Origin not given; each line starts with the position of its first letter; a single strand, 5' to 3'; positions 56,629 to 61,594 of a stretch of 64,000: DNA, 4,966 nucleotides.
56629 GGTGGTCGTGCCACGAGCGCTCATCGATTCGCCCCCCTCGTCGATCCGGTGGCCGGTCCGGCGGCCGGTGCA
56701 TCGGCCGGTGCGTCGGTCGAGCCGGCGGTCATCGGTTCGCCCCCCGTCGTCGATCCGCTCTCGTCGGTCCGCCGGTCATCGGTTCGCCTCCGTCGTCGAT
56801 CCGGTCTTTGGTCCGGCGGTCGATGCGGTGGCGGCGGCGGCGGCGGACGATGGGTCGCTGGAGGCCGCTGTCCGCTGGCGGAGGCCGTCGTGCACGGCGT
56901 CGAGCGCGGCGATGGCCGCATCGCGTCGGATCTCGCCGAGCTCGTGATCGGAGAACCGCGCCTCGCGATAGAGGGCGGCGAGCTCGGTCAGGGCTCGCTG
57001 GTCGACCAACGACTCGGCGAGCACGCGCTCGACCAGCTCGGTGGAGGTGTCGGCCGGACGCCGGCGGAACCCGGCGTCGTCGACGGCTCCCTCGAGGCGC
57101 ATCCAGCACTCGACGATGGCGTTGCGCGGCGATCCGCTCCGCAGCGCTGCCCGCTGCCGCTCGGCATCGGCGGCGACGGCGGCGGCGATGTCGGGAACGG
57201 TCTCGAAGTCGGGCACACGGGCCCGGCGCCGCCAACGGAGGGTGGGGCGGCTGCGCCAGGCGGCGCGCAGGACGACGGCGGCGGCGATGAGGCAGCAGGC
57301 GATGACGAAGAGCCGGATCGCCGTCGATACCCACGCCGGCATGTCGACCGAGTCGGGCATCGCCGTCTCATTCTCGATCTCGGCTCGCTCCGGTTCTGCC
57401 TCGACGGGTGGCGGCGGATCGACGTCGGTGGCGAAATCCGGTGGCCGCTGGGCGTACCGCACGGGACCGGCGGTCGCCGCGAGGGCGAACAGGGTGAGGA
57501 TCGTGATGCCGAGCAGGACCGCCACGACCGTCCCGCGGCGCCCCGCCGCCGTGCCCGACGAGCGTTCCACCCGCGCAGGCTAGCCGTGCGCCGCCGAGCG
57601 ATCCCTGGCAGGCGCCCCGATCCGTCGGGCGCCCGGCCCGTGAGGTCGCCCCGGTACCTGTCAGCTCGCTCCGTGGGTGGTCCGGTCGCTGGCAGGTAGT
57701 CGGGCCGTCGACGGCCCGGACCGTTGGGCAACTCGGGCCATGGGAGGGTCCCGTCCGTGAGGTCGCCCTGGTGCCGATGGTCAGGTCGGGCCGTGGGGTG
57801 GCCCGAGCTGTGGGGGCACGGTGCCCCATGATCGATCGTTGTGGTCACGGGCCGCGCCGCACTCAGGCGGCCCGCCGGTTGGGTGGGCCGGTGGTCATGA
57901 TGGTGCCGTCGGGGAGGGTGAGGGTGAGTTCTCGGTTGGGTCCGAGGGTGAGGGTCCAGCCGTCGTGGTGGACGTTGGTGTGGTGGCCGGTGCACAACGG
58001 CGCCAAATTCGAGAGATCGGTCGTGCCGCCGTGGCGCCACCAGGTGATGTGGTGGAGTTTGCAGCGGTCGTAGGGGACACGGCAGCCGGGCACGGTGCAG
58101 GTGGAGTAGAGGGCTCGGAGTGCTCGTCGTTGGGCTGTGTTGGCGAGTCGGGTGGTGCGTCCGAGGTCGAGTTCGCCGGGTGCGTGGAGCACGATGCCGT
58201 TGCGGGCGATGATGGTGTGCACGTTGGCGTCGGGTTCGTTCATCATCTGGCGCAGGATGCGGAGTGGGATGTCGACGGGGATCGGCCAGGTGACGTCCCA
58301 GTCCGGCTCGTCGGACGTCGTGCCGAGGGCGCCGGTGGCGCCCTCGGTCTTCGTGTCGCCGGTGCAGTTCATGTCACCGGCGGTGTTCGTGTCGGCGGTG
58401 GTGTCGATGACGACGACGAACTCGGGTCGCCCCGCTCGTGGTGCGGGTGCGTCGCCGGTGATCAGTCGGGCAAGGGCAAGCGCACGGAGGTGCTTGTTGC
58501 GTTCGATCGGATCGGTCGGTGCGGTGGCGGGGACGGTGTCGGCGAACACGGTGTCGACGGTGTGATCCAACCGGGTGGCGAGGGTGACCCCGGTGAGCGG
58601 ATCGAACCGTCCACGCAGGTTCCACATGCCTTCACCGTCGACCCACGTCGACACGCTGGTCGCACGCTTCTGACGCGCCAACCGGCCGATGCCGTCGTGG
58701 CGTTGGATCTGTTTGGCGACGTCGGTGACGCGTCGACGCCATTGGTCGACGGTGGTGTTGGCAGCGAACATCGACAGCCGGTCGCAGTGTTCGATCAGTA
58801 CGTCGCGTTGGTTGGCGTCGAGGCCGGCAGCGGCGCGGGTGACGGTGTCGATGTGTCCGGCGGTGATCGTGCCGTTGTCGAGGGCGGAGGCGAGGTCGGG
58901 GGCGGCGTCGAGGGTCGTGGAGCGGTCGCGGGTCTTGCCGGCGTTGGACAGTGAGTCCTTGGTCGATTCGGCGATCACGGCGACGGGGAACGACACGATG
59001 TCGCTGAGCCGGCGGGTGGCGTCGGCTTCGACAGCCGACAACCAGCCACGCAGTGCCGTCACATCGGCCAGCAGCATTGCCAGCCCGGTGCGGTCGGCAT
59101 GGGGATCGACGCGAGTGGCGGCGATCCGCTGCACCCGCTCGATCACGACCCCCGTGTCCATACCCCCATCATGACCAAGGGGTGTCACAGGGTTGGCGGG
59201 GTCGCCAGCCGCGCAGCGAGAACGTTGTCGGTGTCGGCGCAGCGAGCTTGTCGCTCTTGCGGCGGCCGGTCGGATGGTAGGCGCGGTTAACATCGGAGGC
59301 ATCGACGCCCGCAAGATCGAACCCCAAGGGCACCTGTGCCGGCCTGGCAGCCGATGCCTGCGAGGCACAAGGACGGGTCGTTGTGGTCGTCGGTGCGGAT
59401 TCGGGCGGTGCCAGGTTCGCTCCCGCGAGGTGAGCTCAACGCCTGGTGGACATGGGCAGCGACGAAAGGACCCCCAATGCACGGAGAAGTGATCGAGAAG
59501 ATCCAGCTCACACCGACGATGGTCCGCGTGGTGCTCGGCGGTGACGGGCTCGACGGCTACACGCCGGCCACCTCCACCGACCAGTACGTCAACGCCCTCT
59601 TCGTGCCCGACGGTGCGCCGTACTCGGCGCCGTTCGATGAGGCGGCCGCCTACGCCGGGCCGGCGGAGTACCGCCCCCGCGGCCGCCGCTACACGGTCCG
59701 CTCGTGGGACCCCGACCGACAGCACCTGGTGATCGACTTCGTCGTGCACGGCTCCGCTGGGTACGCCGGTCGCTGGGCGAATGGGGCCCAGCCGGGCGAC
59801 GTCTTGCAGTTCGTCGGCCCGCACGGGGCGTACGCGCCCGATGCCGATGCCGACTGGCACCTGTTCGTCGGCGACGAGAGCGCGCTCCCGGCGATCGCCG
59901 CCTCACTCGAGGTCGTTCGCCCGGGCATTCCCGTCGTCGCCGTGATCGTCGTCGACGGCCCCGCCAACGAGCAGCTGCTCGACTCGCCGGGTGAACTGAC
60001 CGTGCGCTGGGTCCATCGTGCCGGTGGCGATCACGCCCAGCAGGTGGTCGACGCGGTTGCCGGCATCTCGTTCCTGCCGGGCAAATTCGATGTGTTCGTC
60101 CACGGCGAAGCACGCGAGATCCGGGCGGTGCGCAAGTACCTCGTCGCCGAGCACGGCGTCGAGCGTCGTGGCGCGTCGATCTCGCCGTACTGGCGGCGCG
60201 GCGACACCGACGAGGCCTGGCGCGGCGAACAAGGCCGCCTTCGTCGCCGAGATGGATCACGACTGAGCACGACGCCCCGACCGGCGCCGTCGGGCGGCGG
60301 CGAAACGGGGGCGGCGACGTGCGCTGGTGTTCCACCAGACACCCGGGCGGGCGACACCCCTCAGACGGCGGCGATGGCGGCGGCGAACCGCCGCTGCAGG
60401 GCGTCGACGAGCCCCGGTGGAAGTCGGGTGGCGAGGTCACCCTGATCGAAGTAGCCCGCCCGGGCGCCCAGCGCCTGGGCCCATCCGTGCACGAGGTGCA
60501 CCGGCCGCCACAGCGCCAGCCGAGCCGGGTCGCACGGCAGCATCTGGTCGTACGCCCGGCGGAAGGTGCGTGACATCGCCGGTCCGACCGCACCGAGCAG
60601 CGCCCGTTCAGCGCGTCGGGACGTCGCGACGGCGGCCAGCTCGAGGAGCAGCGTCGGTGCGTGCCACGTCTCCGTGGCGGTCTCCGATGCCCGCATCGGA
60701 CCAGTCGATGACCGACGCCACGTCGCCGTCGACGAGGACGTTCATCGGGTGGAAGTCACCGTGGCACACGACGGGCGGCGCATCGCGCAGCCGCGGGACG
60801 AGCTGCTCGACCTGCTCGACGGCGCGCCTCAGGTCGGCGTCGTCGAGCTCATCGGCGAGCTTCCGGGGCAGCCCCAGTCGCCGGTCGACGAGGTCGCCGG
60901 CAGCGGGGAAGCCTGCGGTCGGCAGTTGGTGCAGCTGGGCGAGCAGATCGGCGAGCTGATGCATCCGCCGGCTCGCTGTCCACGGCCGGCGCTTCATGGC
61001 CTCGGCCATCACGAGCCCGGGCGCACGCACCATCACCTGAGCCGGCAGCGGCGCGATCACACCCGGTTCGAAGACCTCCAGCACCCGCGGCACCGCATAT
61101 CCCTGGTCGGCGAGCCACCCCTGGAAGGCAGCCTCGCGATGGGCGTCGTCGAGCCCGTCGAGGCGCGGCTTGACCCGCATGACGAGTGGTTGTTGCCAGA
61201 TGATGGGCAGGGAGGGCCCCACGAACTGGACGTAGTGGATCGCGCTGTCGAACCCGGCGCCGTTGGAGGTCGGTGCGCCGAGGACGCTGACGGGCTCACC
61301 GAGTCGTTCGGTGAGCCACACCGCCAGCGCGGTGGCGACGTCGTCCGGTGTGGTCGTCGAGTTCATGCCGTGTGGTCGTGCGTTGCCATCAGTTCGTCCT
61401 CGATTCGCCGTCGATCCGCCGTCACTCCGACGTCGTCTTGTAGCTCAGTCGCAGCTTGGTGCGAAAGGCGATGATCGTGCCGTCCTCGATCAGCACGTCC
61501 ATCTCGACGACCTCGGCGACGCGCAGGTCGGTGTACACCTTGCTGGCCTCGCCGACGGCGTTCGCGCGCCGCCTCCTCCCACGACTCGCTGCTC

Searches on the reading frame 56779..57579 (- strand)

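Call 75: search_protein_families(library=pfam, proteins=[window:56779-57579:-], max_evalue=0.00001)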
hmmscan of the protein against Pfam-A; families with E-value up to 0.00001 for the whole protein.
window:56779-57579:- (267 aa): 1 family
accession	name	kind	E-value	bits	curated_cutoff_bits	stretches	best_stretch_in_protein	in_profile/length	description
PF13559.11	DUF4129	-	1e-11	45.1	24.8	1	158-227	1-69/69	Domain of unknown function (DUF4129)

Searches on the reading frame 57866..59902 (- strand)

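Call 78: search_protein_families(library=pfam, proteins=[window:57866-59902:-], max_evalue=0.001)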
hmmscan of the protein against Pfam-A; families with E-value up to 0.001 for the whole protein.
window:57866-59902:- (679 aa): 1 family
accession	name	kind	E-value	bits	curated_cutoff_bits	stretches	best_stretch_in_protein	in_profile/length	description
PF01844.29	HNH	-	0.00019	21.9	21.4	1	612-646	12-46/47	HNH endonuclease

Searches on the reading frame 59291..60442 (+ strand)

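Call 75: search_protein_families(library=pfam, proteins=[window:59291-60442:+], max_evalue=0.00001)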
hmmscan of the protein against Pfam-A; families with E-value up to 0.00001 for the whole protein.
window:59291-60442:+ (384 aa): 2 families
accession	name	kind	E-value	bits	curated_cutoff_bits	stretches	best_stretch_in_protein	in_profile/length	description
PF04954.18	SIP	-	1.6e-32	112.9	26.3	1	187-304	1-119/119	Siderophore-interacting protein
PF08021.17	FAD_binding_9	-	3.3e-30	105.2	23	1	67-180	2-119/120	Siderophore-interacting FAD-binding domain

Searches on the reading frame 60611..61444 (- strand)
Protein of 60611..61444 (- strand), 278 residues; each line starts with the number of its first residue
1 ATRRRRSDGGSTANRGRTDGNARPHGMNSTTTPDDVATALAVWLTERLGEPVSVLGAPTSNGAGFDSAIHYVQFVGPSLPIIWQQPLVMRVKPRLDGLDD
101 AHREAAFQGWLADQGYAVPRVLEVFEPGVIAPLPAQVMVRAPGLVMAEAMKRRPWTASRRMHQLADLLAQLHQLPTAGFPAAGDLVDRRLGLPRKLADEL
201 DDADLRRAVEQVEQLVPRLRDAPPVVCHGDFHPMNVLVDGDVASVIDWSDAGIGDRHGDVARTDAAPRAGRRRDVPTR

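Call 75: search_protein_families(library=pfam, proteins=[window:60611-61444:-], max_evalue=0.00001)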
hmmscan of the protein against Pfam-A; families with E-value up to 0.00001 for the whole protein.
window:60611-61444:- (278 aa): 1 family
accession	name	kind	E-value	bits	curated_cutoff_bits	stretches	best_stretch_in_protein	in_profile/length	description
PF01636.29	APH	-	1.3e-28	100.8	23.2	1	85-262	21-208/239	Phosphotransferase enzyme family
